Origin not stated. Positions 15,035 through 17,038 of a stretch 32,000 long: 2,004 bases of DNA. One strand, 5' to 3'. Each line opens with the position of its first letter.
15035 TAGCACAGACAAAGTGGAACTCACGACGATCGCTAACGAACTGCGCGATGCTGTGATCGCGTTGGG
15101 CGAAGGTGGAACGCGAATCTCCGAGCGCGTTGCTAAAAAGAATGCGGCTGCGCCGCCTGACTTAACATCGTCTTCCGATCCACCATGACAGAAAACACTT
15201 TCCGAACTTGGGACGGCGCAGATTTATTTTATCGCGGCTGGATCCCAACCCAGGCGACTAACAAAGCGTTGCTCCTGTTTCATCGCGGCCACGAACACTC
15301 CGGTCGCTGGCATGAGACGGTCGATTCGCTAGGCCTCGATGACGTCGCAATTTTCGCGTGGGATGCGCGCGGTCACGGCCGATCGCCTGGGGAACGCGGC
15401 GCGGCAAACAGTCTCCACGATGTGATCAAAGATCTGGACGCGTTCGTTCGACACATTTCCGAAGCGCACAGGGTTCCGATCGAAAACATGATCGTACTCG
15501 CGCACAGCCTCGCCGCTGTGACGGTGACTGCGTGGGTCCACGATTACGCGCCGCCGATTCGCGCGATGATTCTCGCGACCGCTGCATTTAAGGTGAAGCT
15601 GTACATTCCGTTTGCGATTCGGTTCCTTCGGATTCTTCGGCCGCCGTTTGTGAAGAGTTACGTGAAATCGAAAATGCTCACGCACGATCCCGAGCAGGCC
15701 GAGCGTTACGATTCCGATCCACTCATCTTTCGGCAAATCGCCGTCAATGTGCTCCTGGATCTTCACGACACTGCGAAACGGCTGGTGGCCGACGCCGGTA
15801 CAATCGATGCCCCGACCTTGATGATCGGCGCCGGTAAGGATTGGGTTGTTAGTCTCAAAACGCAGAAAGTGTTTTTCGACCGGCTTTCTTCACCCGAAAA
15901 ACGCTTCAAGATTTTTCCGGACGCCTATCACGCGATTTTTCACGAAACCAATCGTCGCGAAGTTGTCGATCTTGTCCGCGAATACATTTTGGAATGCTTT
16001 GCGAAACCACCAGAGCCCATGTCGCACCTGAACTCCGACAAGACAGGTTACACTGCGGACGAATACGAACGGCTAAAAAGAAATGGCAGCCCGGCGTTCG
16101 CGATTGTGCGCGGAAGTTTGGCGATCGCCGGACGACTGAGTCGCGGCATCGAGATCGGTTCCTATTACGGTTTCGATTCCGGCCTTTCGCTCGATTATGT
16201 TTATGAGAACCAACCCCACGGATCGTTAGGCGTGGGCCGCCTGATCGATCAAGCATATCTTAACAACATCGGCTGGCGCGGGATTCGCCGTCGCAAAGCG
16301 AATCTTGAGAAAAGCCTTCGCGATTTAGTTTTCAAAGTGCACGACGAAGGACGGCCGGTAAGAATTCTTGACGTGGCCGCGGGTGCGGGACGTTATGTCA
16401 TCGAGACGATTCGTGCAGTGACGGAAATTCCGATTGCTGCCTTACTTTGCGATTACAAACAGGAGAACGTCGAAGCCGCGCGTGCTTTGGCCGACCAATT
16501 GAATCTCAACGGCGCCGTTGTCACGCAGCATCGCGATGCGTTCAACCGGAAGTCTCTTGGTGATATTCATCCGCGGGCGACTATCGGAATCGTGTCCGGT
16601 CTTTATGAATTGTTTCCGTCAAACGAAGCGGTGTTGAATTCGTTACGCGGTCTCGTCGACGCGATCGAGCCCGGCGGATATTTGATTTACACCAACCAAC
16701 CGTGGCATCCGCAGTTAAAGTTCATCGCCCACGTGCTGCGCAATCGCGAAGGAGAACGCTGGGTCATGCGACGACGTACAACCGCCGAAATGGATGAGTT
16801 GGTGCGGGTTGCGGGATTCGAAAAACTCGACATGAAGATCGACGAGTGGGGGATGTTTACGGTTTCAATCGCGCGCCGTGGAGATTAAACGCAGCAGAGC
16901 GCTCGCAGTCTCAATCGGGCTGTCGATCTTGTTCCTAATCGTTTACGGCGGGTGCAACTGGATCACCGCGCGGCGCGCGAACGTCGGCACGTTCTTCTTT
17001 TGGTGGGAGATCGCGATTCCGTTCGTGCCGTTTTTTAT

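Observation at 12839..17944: Six translationally coupled membrane-lipid genes that look like a self-contained, uncharacterised phospholipid pathway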

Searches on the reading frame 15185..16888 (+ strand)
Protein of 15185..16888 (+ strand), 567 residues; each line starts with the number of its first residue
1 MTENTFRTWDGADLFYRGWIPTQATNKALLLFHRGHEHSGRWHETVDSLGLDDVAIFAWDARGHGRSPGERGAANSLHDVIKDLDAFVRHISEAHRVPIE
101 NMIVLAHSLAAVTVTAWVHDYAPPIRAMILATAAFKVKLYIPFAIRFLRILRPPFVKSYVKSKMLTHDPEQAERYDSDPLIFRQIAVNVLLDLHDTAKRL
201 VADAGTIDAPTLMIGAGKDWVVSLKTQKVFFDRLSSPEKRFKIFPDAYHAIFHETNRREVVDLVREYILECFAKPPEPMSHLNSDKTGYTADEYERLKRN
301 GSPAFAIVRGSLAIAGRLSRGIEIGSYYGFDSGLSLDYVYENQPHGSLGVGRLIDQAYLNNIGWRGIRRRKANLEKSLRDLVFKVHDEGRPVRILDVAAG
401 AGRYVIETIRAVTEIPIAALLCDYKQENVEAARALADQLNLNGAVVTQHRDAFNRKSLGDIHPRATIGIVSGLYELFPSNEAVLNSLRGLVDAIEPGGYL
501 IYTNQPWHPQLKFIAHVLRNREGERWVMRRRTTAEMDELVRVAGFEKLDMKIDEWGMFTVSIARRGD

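Call 4: search_protein_families(library=pfam, proteins=[window:15185-16888:+], max_evalue=0.01)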
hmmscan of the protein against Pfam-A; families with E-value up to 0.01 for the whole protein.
window:15185-16888:+ (567 aa): 6 families
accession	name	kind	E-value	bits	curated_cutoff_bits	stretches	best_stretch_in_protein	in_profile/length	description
PF12147.14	Methyltransf_20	-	6.5e-114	380.7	21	1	264-565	1-309/309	Putative methyltransferase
PF12146.15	Hydrolase_4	-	6.9e-60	202.7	27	1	25-256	3-239/239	Serine aminopeptidase, S33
PF00561.26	Abhydrolase_1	-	1.5e-15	58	25.8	1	28-254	2-243/245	alpha/beta hydrolase fold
PF12697.13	Abhydrolase_6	-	9e-12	46.5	26.3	1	35-262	6-216/217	Alpha/beta hydrolase family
PF13847.12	Methyltransf_31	-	0.0016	18.6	27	1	393-456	6-67/145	Methyltransferase domain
PF13649.12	Methyltransf_25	-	0.0061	17.7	27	0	394-453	1-56/97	Methyltransferase domain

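Call 5: search_protein_families(library=ncbifam, proteins=[window:15185-16888:+], max_evalue=0.01)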
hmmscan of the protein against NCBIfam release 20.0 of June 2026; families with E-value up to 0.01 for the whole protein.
window:15185-16888:+ (567 aa): 11 families
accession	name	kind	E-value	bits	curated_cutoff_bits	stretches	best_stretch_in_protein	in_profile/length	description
NF008019.0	PRK10749.1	equivalog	9e-08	31.5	362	1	56-143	84-174/335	lysophospholipase L2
NF050089.1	i_nPHAscl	equivalog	6.5e-06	25.4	300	1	22-132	14-116/288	intracellular short-chain-length polyhydroxyalkanoate depolymerase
TIGR01607.1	PST-A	paralog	1.6e-05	24.2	218.25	1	184-268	244-330/332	Plasmodium subtelomeric family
TIGR01250.1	pro_imino_pep_2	subfamily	2.3e-05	24.1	167.65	0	22-153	19-149/288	proline iminopeptidase-family hydrolase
NF052543.1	PhlpBipLPA4030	equivalog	6.7e-05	22.3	450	1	11-255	56-296/312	phospholipase BipL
NF051488.1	bifunc_PcaDC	exception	0.00025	20.3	390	1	41-256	27-239/375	bifunctional 3-oxoadipate enol-lactonase/4-carboxymuconolactone decarboxylase PcaDC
TIGR02427.1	protocat_pcaD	equivalog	0.00082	18.8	255.85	0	42-136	29-115/251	3-oxoadipate enol-lactonase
NF045945.1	ProImpepLactob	equivalog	0.0011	18.5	400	0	14-152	15-150/293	proline iminopeptidase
NF047920.1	lactonase_UilS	equivalog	0.0016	18.2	400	0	201-252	213-264/285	UilS family quorum-quenching N-acyl-homoserine lactonase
TIGR00673.1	cynS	equivalog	0.0022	18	113.3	1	413-476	34-95/150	cyanase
NF009881.0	PRK13341.1-2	equivalog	0.0074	14.2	651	0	371-535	471-632/736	AAA family ATPase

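Call 8: find_related_loci(query=window:15185-16888:+, collection=genome_contigs, flank=8000)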
Query window:15185-16888:+ (567 aa) in genome_contigs; peptide patterns used: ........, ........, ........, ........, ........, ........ (x = any residue, [..] = any of these).
175 stretches matched a pattern; 153 encode a relative of the query (tblastn E <= 1e-3); the best 80 are kept; 80 distinct loci.
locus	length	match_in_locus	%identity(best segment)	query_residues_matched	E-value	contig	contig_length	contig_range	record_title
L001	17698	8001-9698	80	1-566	0e+0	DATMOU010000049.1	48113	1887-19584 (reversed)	MAG TPA_asm: Chthoniobacterales bacterium isolate SMAG_U12884 k141_3477709, whole genome shotgun sequence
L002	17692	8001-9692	79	3-566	0e+0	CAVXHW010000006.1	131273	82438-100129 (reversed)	MAG: uncultured Verrucomicrobiae bacterium isolate MFD05513.bin.3.3 genome assembly, contig: contig_16861, whole genome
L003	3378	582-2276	79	2-566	0e+0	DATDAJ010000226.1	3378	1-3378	MAG TPA_asm: Candidatus Udaeobacter sp. isolate SMAG_U93 k141_1266675, whole genome shotgun sequence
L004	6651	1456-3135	78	3-562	0e+0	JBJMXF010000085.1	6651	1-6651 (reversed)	MAG: Candidatus Udaeobacter sp. isolate 12C18O_168h_50_P10_coass_bin_12 k141_4020337, whole genome shotgun sequence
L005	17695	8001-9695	77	2-566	0e+0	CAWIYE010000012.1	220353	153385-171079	MAG: uncultured Verrucomicrobiae bacterium isolate MFD05841.bin.2.45 genome assembly, contig: contig_8081, whole genome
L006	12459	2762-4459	77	2-567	0e+0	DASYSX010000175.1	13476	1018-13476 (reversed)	MAG TPA_asm: Candidatus Udaeobacter sp. isolate SMAG_U4550 k141_175643, whole genome shotgun sequence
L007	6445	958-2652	78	2-566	0e+0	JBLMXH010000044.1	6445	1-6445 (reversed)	MAG: Nitrospirota bacterium isolate MAG261 PRJNA957066_bin41_renamed_43, whole genome shotgun sequence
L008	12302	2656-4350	78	2-566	0e+0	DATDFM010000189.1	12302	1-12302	MAG TPA_asm: Candidatus Udaeobacter sp. isolate SMAG_U226 k141_819887, whole genome shotgun sequence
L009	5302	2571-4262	78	2-565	0e+0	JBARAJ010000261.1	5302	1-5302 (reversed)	MAG: Candidatus Udaeobacter sp. isolate MFD10902_ilm_asm_bin15 k127_184439, whole genome shotgun sequence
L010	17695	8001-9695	78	2-566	0e+0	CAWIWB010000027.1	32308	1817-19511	MAG: uncultured Verrucomicrobiae bacterium isolate MFD00392.bin.2.143 genome assembly, contig: contig_96316, whole genom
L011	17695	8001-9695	77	2-566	0e+0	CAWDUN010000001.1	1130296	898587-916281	MAG: uncultured Verrucomicrobiae bacterium isolate MFD05442.bin.1.45 genome assembly, contig: contig_1011, whole genome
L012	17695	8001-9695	78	2-566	0e+0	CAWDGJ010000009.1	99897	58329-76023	MAG: uncultured Verrucomicrobiae bacterium isolate MFD06085.bin.2.142 genome assembly, contig: contig_55936, whole genom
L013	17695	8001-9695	77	2-566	0e+0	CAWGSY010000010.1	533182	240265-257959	MAG: uncultured Verrucomicrobiae bacterium isolate MFD05521.bin.1.182 genome assembly, contig: contig_29752, whole genom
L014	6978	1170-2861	77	3-566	0e+0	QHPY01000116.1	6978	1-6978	MAG: Verrucomicrobia bacterium isolate AV18 14_1009_12_30cm_scaffold_6546_curated, whole genome shotgun sequence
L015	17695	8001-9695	77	2-566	0e+0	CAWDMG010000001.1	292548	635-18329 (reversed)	MAG: uncultured Verrucomicrobiae bacterium isolate MFD04944.bin.2.141 genome assembly, contig: contig_13669, whole genom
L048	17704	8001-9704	58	1-565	0e+0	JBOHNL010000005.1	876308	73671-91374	MAG: Phycisphaerales bacterium isolate H1-B2_metawrap_bin.1 k127_202037, whole genome shotgun sequence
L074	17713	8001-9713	50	2-565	0e+0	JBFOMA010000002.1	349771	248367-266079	MAG: Puniceicoccaceae bacterium isolate PD13Bin-3-1 c_000000000002, whole genome shotgun sequence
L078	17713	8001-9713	48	2-565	5e-178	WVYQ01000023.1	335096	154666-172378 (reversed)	MAG: Woeseiaceae bacterium isolate CS3-C006 C_merged_R1_(paired)_contig_125346, whole genome shotgun sequence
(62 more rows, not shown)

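Call 9: find_homologous_proteins(query=window:15185-16888:+, max_evalue=1e-10)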
Query window:15185-16888:+ (567 aa): 7998 proteins with E <= 1e-10 among 8000 candidates; the best 120 are listed.
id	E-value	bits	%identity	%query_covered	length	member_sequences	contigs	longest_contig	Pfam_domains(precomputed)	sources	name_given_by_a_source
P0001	0.0e+0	1145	88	100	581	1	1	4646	PF12697.14,PF00561.27,PF12146.16,PF12147.15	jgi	jgi:alpha-beta hydrolase superfamily lysophospholipase/SAM-dependent methyltransferase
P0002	0.0e+0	1108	85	100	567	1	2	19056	PF12697.14,PF00561.27,PF12146.16,PF12147.15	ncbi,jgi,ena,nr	ncbi:MAG TPA: bifunctional alpha/beta hydrolase/class I SAM-dependent methyltransferase [Chthoniobac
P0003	0.0e+0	1054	80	100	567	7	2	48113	PF12697.14,PF00561.27,PF12146.16,PF12147.15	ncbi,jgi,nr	ncbi:MAG TPA: bifunctional alpha/beta hydrolase/class I SAM-dependent methyltransferase [Chthoniobac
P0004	0.0e+0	1034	79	100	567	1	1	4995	PF12697.14,PF00561.27,PF12146.16,PF12147.15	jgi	jgi:alpha-beta hydrolase superfamily lysophospholipase/SAM-dependent methyltransferase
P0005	0.0e+0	1031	79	100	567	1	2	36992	PF12697.14,PF00561.27,PF12146.16,PF12147.15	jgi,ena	jgi:alpha-beta hydrolase superfamily lysophospholipase/SAM-dependent methyltransferase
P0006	0.0e+0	1030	78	100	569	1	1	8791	PF13847.13,PF12697.14,PF00561.27,PF12146.16,PF12147.15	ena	-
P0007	0.0e+0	1026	78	100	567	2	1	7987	PF12697.14,PF00561.27,PF12146.16,PF12147.15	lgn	-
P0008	0.0e+0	1022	79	100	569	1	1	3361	PF12697.14,PF00561.27,PF12146.16,PF12147.15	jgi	jgi:alpha-beta hydrolase superfamily lysophospholipase/SAM-dependent methyltransferase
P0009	0.0e+0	1020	78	100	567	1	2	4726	PF12697.14,PF00561.27,PF12146.16,PF12147.15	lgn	-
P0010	0.0e+0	1019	78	100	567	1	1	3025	PF12697.14,PF00561.27,PF12146.16,PF12147.15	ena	-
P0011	0.0e+0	1016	78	100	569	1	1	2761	PF12697.14,PF00561.27,PF12146.16,PF12147.15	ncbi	-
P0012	0.0e+0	1015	79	99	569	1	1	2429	PF12697.14,PF00561.27,PF12146.16,PF12147.15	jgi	jgi:alpha-beta hydrolase superfamily lysophospholipase/SAM-dependent methyltransferase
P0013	0.0e+0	1014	78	100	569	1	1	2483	PF12697.14,PF00561.27,PF12146.16,PF12147.15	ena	-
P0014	0.0e+0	1014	78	100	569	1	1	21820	PF12697.14,PF00561.27,PF12146.16,PF12147.15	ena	-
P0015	0.0e+0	1014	77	99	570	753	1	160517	PF12697.14,PF00561.27,PF12146.16,PF12147.15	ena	-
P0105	1.5e-291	986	76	100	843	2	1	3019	PF12697.14,PF00561.27,PF01553.27,PF12146.16,PF12147.15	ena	-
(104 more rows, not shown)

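Call 16: search_solved_structures(query=window:15185-16888:+, max_evalue=0.01)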
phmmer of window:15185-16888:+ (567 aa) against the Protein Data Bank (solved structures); distinct sequences matched with E-value up to 0.01: 16.
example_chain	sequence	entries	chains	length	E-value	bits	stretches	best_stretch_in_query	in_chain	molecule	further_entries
6eic_C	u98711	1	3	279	1.2e-21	80.2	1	2-269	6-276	Mycobacterium Tuberculosis Monoglyceride Lipase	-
9rhw_A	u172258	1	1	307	1.6e-21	79.7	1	2-269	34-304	Monoacylglycerol lipase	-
7p0y_A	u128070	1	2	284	2.3e-21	79.2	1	2-269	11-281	Monoacylglycerol lipase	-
7ozm_A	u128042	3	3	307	3.1e-21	78.8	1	2-269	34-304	Monoacylglycerol lipase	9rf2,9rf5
6qe2_A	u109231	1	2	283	3.3e-20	75.4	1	29-256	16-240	Monoacylglycerol lipase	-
3pe6_A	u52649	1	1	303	1.1e-19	73.7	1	10-254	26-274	Monoglyceride lipase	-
5zun_A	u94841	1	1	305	1.1e-19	73.7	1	10-254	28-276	Monoglyceride lipase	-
7l4t_A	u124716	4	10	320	1.3e-19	73.4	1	10-254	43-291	Monoglyceride lipase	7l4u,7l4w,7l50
7prm_A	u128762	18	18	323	1.3e-19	73.4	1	10-254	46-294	Monoglyceride lipase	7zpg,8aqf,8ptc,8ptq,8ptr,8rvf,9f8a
3jw8_A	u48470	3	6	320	1.4e-19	73.3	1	10-254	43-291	MGLL protein | MONOGLYCERIDE LIPASE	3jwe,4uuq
3hju_A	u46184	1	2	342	1.7e-19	73.1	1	10-254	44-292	Monoglyceride lipase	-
6ax1_A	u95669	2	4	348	1.8e-19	73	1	10-254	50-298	Monoglyceride lipase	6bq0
4zwn_A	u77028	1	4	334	4.8e-06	28.6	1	5-97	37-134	Monoglyceride lipase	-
4zxf_A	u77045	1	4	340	5.1e-06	28.6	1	5-97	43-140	Monoglyceride lipase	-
1a8s_A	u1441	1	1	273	0.0029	19.5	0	5-92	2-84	CHLOROPEROXIDASE F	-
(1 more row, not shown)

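Call 22: search_protein_families(library=pfam, proteins=[L074:4419-5969:+, L074:6039-6773:+, L074:6835-7938:+, L074:9743-10411:+, L074:10423-11514:+, L074:11560-12291:+, L078:5477-6808:+, L078:6828-7493:-, L078:9825-10589:+, L078:11251-12501:-], max_evalue=0.001)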
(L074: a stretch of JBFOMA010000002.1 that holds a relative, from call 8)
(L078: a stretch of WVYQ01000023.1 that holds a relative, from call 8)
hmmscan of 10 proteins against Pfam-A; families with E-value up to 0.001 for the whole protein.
L074:4419-5969:+ (516 aa): 4 families
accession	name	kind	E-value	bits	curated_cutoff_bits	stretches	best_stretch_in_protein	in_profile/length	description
PF00884.28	Sulfatase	-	2.8e-56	191.5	25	1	28-377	1-300/301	Sulfatase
PF16347.10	SGSH_C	-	2e-46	158.4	29.3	1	326-491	1-153/154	N-sulphoglucosamine sulphohydrolase, C-terminal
PF01663.27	Phosphodiest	-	3.1e-06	27.5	23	0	54-98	18-63/342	Type I phosphodiesterase / nucleotide pyrophosphatase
PF14707.11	Sulfatase_C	-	0.0009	20.3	30.9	0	416-506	8-109/127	C-terminal region of aryl-sulfatase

L074:6039-6773:+ (244 aa): 0 families

L074:6835-7938:+ (367 aa): 10 families
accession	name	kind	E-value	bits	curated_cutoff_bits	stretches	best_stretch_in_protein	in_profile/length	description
PF20434.5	BD-FAE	-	2.2e-41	142.2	26.8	2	139-273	1-143/215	BD-FAE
PF00135.34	COesterase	-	3.4e-11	43.2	27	1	139-249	88-208/515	Carboxylesterase family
PF07859.19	Abhydrolase_3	-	1.9e-10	41.3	25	1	155-249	1-96/210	alpha/beta hydrolase fold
PF00326.27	Peptidase_S9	-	4.5e-10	39.8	22.6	1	289-363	133-208/213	Prolyl oligopeptidase family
PF13499.12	EF-hand_7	-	2.4e-07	31.4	30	0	26-55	32-61/67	EF-hand domain pair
PF13202.12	EF-hand_5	-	5e-07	29.3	25.9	0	64-82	5-23/25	EF hand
PF00036.39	EF-hand_1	-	7.4e-06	25.6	25.4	0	64-83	6-25/29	EF hand domain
PF13405.12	EF-hand_6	-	2.4e-05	24.1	25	0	60-82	2-24/30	EF-hand domain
PF13833.12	EF-hand_8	-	0.00012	22.2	28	0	29-63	21-54/54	EF-hand domain pair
PF25578.1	EF-hand_STIM1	-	0.00068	20.1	32.2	0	36-69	23-56/80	Stromal interaction molecule 1-like, EF-hand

L074:9743-10411:+ (222 aa): 4 families
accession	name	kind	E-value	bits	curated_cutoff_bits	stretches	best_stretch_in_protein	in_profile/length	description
PF00782.25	DSPc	-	1.8e-15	57.4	33.5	1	110-212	15-120/133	Dual specificity phosphatase, catalytic domain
PF22785.1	Tc-R-P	-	2.4e-12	47.7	27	1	107-190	17-105/106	Polymorphic toxin system, DSP-PTPase phosphatase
PF22784.1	PTP-SAK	-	1.5e-08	35.3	27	1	103-197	21-120/153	Swiss Army Knife protein, DSP-PTPase phosphatase domain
PF22741.1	PTP-NADK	-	2.8e-08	33.8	27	1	106-190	41-135/163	DSP-PTPase phosphatase fused to NAD+ Kinase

L074:10423-11514:+ (363 aa): 2 families
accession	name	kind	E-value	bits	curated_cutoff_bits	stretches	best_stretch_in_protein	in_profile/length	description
PF13469.12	Sulfotransfer_3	-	1.1e-33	117.7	27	1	68-317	1-215/216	Sulfotransferase family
PF00685.33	Sulfotransfer_1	-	0.0005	20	22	0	67-314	2-182/255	Sulfotransferase domain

L074:11560-12291:+ (243 aa): 5 families
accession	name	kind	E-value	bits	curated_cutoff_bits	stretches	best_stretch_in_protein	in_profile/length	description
PF10882.14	bPH_5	-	3.7e-13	49.9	22.5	1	142-238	3-98/100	Bacterial PH domain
PF01381.28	HTH_3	-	3.2e-11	43.5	23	1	31-82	1-53/55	Helix-turn-helix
PF13560.12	HTH_31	-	2.5e-07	31.3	27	1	30-82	5-59/64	Helix-turn-helix domain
PF13443.12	HTH_26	-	3.7e-05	24.3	22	1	36-82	7-55/63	Cro/C1-type HTH DNA-binding domain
PF12844.13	HTH_19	-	7.6e-05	23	30.2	1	29-82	2-56/64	Helix-turn-helix domain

L078:5477-6808:+ (443 aa): 1 family
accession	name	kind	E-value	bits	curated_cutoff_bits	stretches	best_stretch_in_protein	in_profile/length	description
PF07690.21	MFS_1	-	1.8e-54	185.5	33.4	1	34-402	1-347/347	Major Facilitator Superfamily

L078:6828-7493:- (221 aa): 1 family
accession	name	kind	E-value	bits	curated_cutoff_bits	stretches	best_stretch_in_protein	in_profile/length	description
PF00254.34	FKBP_C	-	6.5e-24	84.5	21.1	1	73-145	4-77/94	FKBP-type peptidyl-prolyl cis-trans isomerase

L078:9825-10589:+ (254 aa): 0 families

L078:11251-12501:- (416 aa): 2 families
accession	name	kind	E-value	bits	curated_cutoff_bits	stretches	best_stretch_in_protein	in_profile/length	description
PF07635.16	PSCyt1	-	3e-07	31.4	22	0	79-143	3-59/59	Planctomycete cytochrome C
PF13205.12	Big_5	-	9.8e-06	26.7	23.6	1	169-284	2-101/105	Bacterial Ig-like domain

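Call 30: search_dna_similar(query=window:15185-16888:+, collection=plasmids, mode=protein, max_rows=30)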
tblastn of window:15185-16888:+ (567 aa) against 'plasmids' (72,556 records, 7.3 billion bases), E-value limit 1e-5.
Records with a match: 66; places in all: 66; records where one place covers at least 80% of the query: 30.
Best place of each record, by identity: <60% 66.
By first word of the organism name: Staphylococcus 23; Shinella 13; Escherichia 6; Sinorhizobium 2; Rhizobium 2; Acaryochloris 2; Bacillus 2; Burkholderia 1; Roseateles 1; Enterobacter 1; and 13 more.
By predicted mobility (MOB-suite, as given by PLSDB): non-mobilizable 55; mobilizable 8; conjugative 3.
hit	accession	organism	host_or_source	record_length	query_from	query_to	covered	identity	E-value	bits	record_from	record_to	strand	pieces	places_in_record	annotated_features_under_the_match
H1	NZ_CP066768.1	Burkholderia ambifaria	Cell culture,Baijiu fermentation starter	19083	3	567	100%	49.1%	6e-164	524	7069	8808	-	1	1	bifunctional alpha/beta hydrolase/class I SAM-dependent ...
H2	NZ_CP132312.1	Shinella zoogloeoides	Homo sapiens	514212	1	565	100%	47.7%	6e-160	513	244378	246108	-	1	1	bifunctional alpha/beta hydrolase/class I SAM-dependent ...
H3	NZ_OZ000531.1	Shinella sp. WSC3-e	-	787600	1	563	99%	47.8%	1e-160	514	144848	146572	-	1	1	bifunctional alpha/beta hydrolase/class I SAM-dependent ...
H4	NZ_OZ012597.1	Shinella sp. WSD5-1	-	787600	1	563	99%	47.8%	1e-160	514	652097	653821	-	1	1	bifunctional alpha/beta hydrolase/class I SAM-dependent ...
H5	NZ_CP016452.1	Sinorhizobium sp. RAC02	Microbial isolate,Algal phycosphere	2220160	1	565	100%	47.5%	2e-160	514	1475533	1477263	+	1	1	none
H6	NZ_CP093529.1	Shinella zoogloeoides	-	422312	1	565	100%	47.4%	3e-158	508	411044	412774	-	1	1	bifunctional alpha/beta hydrolase/class I SAM-dependent ...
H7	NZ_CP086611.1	Shinella zoogloeoides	-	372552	1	565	100%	47.4%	4e-158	507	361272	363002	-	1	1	bifunctional alpha/beta hydrolase/class I SAM-dependent ...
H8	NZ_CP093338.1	Shinella sp. H4-D48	whole organism,grassland soil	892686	1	565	100%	47.3%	2e-158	508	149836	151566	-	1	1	bifunctional alpha/beta hydrolase/class I SAM-dependent ...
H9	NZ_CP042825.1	Rhizobium sp. WL3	Wheat,phyllosphere swab,leaves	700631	1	565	100%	47.1%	2e-156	502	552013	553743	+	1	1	bifunctional alpha/beta hydrolase/class I SAM-dependent ...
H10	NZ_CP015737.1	Shinella sp. HZN7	-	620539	1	563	99%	47.3%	9e-160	512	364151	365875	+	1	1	bifunctional alpha/beta hydrolase/class I SAM-dependent ...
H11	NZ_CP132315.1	Shinella oryzae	Homo sapiens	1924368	1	563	99%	47.0%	1e-157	506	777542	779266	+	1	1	none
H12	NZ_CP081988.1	Shinella oryzae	cell culture,rhizosphere soil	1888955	1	563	99%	47.0%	1e-157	506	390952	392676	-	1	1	none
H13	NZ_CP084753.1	Roseateles sp. XES5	Xenopus laevis,bacterial culture,swab ...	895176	1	565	100%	46.7%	1e-159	511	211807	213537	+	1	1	bifunctional alpha/beta hydrolase/class I SAM-dependent ...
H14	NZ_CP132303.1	Shinella sumterensis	Homo sapiens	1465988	1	563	99%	46.8%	2e-156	502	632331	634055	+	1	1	none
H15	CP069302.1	Shinella sp. PSBB067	monoisolate,Minnesota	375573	1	565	100%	46.5%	1e-154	497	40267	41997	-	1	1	none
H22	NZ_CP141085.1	Escherichia coli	Homo sapiens,Infected Human Urine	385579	3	567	100%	46.0%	4e-158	507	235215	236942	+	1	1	ynbC: bifunctional alpha/beta hydrolase/class I SAM-dependent ...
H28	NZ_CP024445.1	Moraxella osloensis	Homo sapiens,single cell,skin swab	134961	2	565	99%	40.6%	5e-139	452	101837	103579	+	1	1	class I SAM-dependent methyltransferase family protein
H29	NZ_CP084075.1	Fusobacterium vincentii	-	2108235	6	564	99%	38.1%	2e-122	404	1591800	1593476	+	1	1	none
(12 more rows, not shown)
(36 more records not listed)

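Call 32: get_annotated_region(hit=H22, flank=6000)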
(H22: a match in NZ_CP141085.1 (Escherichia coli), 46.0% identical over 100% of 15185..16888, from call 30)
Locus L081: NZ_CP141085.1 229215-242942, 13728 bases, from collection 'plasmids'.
description: Escherichia coli strain KE48 plasmid unnamed1, complete sequence
organism: Escherichia coli (NCBI taxid 562)
taxonomy: Bacteria; Pseudomonadota; Gammaproteobacteria; Enterobacterales; Enterobacteriaceae; Escherichia; Escherichia coli
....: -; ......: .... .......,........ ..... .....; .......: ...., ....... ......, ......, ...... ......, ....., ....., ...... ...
typing (MOB-suite, as given by PLSDB): non-mobilizable
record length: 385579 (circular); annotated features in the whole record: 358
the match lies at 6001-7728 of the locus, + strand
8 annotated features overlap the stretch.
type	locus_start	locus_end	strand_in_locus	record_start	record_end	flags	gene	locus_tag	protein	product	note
CDS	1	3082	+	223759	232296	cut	-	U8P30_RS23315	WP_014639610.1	EntS/YbdA MFS transporter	-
CDS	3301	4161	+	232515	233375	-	pdxI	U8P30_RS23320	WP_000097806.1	pyridoxine 4-dehydrogenase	-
CDS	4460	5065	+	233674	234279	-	ynbA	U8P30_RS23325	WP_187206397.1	CDP-alcohol phosphatidyltransferase family protein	GO:0008654 - phospholipid biosynthetic process [Evidence IEA]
CDS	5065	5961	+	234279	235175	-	ynbB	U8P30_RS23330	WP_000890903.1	phosphatidate cytidylyltransferase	-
CDS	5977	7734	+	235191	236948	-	ynbC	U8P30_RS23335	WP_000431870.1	bifunctional alpha/beta hydrolase/class I SAM-dependent methyltransferase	-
CDS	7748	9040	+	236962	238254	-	ynbD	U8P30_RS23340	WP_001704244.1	phosphatase PAP2/dual specificity phosphatase family protein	-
CDS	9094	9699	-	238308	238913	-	azoR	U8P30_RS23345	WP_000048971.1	FMN-dependent NADH-azoreductase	-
CDS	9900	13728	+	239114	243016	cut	hrpA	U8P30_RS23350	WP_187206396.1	ATP-dependent RNA helicase HrpA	-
